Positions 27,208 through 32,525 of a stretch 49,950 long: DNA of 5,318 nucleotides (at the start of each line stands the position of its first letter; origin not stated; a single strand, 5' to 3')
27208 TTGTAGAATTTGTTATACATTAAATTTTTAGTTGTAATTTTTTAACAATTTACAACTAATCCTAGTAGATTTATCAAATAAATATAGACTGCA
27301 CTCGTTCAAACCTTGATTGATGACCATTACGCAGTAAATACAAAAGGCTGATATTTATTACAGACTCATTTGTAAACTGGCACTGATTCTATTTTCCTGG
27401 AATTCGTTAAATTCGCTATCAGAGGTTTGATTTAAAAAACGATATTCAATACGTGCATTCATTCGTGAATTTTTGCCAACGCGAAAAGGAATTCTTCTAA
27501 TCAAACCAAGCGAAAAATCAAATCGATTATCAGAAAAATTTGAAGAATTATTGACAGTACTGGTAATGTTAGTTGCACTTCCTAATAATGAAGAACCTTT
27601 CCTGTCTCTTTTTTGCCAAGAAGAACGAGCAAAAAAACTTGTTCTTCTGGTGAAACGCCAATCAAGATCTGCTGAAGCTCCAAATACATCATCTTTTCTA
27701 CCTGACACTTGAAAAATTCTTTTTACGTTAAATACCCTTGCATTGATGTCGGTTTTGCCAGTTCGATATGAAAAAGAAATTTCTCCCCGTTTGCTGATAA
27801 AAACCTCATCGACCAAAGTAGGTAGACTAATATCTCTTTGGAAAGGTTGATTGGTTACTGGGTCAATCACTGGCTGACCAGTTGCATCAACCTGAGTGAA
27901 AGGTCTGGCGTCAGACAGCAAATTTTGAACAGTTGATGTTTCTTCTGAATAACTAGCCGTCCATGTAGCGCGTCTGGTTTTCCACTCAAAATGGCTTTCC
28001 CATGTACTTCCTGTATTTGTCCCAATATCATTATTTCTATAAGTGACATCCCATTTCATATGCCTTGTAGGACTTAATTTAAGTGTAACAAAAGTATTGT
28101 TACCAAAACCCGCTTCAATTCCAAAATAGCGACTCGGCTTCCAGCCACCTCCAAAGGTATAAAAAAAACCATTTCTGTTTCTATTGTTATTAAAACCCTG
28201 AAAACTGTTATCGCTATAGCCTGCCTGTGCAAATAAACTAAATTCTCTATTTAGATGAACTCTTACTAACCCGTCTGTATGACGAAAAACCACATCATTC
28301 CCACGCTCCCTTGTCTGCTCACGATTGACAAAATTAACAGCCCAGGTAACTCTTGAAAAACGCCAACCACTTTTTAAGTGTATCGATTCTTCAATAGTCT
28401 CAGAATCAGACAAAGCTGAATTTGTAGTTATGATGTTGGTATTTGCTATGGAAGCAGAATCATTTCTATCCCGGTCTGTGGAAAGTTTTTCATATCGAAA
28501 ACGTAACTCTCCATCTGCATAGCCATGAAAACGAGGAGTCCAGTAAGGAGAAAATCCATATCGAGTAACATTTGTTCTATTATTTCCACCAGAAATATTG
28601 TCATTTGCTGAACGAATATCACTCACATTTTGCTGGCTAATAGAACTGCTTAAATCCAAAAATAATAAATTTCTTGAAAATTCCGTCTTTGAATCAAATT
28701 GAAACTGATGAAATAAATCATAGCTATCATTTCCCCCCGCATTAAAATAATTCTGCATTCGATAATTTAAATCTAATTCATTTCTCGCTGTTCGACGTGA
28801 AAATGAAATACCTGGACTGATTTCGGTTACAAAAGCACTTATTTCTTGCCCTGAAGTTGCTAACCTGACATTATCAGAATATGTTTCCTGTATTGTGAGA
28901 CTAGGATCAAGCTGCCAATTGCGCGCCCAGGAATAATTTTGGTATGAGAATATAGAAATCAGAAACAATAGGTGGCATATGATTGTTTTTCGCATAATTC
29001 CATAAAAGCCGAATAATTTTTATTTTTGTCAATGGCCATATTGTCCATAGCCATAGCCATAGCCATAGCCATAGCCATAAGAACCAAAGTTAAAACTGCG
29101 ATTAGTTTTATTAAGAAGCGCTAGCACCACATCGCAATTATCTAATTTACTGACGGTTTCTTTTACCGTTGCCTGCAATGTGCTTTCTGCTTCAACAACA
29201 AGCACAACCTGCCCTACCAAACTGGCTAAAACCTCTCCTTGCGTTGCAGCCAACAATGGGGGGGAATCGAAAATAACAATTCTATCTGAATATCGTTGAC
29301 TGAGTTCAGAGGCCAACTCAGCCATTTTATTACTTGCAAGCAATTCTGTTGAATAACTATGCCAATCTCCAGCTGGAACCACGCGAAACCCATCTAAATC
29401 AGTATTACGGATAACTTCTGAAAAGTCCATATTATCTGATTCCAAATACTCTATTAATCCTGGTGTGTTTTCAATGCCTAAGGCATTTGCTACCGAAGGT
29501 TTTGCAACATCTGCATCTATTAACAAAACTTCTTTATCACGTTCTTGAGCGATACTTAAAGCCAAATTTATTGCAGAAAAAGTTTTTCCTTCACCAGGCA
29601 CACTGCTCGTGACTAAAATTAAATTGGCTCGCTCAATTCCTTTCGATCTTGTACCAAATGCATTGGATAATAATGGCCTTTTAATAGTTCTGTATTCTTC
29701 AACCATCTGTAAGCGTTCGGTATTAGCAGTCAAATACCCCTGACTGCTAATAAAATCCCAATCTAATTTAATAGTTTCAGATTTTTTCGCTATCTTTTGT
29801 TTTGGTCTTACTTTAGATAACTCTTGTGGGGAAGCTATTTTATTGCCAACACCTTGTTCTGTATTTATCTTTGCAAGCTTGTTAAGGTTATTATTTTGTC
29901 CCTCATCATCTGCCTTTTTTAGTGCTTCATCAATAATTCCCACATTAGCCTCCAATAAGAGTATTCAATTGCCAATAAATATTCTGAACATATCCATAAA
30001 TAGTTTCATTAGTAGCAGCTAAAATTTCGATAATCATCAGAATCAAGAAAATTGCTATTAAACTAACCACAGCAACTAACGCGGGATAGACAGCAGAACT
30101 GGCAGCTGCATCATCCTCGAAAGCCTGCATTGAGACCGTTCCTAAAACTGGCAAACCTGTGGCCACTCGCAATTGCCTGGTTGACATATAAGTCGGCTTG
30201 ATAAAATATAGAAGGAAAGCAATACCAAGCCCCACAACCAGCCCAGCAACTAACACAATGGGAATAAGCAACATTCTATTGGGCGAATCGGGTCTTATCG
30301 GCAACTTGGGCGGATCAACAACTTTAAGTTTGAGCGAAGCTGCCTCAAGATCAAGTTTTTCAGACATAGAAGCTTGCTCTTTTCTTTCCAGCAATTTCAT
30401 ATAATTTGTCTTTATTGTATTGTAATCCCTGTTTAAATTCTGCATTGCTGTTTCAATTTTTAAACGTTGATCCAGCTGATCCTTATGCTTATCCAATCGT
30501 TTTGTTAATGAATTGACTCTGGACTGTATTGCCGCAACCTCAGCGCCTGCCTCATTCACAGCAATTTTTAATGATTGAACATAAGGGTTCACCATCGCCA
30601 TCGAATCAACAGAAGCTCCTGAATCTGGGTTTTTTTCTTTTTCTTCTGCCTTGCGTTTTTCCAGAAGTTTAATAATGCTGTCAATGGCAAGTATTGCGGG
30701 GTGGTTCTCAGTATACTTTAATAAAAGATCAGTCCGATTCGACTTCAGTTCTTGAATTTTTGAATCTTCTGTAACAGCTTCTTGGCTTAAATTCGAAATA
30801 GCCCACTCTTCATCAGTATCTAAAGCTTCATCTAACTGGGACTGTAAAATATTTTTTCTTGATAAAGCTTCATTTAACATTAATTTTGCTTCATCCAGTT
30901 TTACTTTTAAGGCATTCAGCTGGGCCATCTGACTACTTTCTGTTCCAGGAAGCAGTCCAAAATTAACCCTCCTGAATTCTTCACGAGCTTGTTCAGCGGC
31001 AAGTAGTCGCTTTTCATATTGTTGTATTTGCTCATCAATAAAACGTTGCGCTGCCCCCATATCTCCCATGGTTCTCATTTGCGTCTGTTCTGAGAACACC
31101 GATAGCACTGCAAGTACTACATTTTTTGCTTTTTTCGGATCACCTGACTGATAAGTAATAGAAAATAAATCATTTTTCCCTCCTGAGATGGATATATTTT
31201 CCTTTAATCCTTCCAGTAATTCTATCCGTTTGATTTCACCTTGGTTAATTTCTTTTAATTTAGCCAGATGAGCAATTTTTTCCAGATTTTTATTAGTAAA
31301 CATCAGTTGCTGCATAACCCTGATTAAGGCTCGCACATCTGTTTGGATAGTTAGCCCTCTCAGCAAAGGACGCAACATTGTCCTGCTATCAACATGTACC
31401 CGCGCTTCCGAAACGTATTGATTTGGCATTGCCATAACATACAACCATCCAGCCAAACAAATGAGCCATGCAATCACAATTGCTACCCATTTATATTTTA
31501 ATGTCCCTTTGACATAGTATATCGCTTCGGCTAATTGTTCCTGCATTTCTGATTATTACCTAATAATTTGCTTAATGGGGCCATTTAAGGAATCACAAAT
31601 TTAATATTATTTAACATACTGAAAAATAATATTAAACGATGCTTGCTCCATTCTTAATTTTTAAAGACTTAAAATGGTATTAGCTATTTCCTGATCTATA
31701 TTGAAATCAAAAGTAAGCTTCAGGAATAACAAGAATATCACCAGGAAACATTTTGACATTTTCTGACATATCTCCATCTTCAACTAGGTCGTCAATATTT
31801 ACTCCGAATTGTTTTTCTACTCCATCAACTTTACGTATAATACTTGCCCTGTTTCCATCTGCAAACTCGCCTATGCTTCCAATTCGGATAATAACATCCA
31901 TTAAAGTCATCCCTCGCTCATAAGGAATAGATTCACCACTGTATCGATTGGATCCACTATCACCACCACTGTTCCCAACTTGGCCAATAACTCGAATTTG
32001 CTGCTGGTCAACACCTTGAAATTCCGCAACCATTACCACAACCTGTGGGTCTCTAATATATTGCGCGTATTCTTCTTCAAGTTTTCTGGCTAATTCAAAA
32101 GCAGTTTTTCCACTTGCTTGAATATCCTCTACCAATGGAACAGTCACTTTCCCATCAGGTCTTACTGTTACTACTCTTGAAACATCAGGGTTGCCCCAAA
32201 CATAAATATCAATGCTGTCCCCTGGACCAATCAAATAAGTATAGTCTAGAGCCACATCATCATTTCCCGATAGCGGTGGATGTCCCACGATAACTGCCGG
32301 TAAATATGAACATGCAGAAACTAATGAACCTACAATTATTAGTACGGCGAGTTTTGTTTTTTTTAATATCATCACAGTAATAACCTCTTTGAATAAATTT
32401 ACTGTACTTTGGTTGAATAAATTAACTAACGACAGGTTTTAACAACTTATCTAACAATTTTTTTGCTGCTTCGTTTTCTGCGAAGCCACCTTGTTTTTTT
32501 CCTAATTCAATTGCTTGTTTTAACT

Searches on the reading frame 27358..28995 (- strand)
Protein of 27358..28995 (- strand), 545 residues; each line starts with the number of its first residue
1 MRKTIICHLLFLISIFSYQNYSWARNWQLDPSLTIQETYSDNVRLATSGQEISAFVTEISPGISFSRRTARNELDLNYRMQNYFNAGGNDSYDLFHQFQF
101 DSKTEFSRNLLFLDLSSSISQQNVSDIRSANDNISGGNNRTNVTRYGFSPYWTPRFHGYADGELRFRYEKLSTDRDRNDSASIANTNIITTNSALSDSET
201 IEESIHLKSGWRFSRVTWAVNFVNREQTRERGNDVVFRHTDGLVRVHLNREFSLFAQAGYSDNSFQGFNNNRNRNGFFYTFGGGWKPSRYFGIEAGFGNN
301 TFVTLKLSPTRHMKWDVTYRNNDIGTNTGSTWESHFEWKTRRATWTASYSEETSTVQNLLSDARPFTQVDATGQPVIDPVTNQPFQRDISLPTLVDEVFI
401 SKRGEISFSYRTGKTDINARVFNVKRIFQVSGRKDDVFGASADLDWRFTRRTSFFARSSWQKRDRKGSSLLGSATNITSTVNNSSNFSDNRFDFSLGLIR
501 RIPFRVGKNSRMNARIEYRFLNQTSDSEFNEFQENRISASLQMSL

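Call 29: search_protein_families(library=ncbifam, proteins=[window:27358-28995:-], max_evalue=0.00001)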
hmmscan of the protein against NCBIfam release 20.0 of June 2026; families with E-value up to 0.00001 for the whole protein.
window:27358-28995:- (545 aa): 1 family
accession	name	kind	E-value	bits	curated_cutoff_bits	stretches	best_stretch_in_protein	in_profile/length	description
TIGR03016.1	pepcterm_hypo_1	hypoth_equivalog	4.3e-50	171.1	90.85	1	24-543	1-475/477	TIGR03016 family PEP-CTERM system-associated outer membrane protein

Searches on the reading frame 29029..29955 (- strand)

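Call 29: search_protein_families(library=ncbifam, proteins=[window:29029-29955:-], max_evalue=0.00001)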
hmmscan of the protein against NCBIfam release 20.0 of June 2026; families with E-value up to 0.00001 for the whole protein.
window:29029-29955:- (308 aa): 12 families
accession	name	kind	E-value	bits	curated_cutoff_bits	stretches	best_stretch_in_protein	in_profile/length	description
TIGR03018.1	pepcterm_TyrKin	hypoth_equivalog_domain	1.5e-76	256.3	230.65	1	75-282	2-207/207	XrtA-associated tyrosine autokinase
TIGR01007.1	eps_fam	subfamily_domain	3.8e-30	105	108.05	1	110-295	17-202/204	polysaccharide biosynthesis tyrosine autokinase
NF008568.0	PRK11519.1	equivalog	2e-25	89.1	1068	1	109-301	525-715/720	tyrosine-protein kinase Wzc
NF007350.0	PRK09841.1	equivalog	2.8e-24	85.3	1248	1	110-304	531-723/726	tyrosine-protein kinase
TIGR01005.1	eps_transp_fam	subfamily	3.5e-20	71.8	411.7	1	110-307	546-741/754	exopolysaccharide transport protein family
TIGR03029.1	EpsG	equivalog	3.5e-15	55.9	313.8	1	83-272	82-261/274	chain length determinant protein tyrosine kinase EpsG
TIGR01969.1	minD_arch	subfamily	8.2e-09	35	201.75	1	113-287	3-173/251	cell division ATPase MinD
TIGR01968.1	minD_bact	equivalog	2.8e-08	33.4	212.9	1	111-254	2-140/261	septum site-determining protein MinD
NF008669.0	PRK11670.1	equivalog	7.4e-07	28.4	348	1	106-163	105-159/369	iron-sulfur cluster carrier protein ApbC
NF047398.1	AAA_KGGVGR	domain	2e-06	28.3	90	1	121-231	13-149/190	KGGVGR-motif variant AAA ATPase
NF041136.1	MrpORP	equivalog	2.5e-06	27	450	1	112-165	7-59/365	iron-sulfur cluster carrier protein MrpORP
TIGR03815.1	CpaE_hom_Actino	equivalog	4.8e-06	25.9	154.45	0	96-274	96-272/340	septum site-determining protein Ssd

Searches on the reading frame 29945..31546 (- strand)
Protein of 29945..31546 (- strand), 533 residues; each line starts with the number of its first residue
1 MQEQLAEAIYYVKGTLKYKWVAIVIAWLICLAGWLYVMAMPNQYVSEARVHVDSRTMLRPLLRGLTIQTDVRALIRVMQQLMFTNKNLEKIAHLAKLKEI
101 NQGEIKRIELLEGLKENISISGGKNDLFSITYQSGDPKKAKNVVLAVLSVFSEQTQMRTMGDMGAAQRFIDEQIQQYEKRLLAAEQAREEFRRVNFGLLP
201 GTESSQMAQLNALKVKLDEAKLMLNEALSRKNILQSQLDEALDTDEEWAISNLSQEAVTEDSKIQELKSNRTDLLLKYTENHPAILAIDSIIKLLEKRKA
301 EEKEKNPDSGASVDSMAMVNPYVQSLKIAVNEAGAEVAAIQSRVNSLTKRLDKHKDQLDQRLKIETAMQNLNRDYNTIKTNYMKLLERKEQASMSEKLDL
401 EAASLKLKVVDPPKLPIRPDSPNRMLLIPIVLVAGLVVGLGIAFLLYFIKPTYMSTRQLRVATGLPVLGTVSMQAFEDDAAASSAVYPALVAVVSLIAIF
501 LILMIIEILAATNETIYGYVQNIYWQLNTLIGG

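Call 29: search_protein_families(library=ncbifam, proteins=[window:29945-31546:-], max_evalue=0.00001)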
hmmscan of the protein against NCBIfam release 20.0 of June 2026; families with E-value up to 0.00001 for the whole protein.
window:29945-31546:- (533 aa): 3 families
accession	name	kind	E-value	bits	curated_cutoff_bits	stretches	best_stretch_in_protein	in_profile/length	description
TIGR03007.1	pepcterm_ChnLen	equivalog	1.6e-125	419.2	278.85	1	9-507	4-497/498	XrtA system polysaccharide chain length determinant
TIGR03017.1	EpsF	equivalog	1.9e-13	50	422.75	1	96-472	100-444/444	chain length determinant protein EpsF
TIGR01005.1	eps_transp_fam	subfamily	7.4e-10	37.6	411.7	1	126-485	155-491/754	exopolysaccharide transport protein family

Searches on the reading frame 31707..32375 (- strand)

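Call 29: search_protein_families(library=ncbifam, proteins=[window:31707-32375:-], max_evalue=0.00001)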
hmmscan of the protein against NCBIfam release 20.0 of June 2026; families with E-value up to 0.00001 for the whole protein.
window:31707-32375:- (222 aa): 4 families
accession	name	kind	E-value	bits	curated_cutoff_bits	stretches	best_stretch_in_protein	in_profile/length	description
TIGR03027.2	pepcterm_export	equivalog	1.3e-58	197.4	180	1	46-222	2-169/169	XrtA/PEP-CTERM system exopolysaccharide export protein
NF041843.1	EpsY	equivalog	8e-21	74.2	320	1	39-217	45-210/211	exopolysaccharide export protein EpsY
NF011658.0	PRK15078.1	subfamily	2.9e-19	69.1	333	1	43-219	81-251/380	polysaccharide export protein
TIGR03028.1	EpsE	equivalog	1.1e-17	64.1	262.65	1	47-218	2-160/239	polysaccharide export protein EpsE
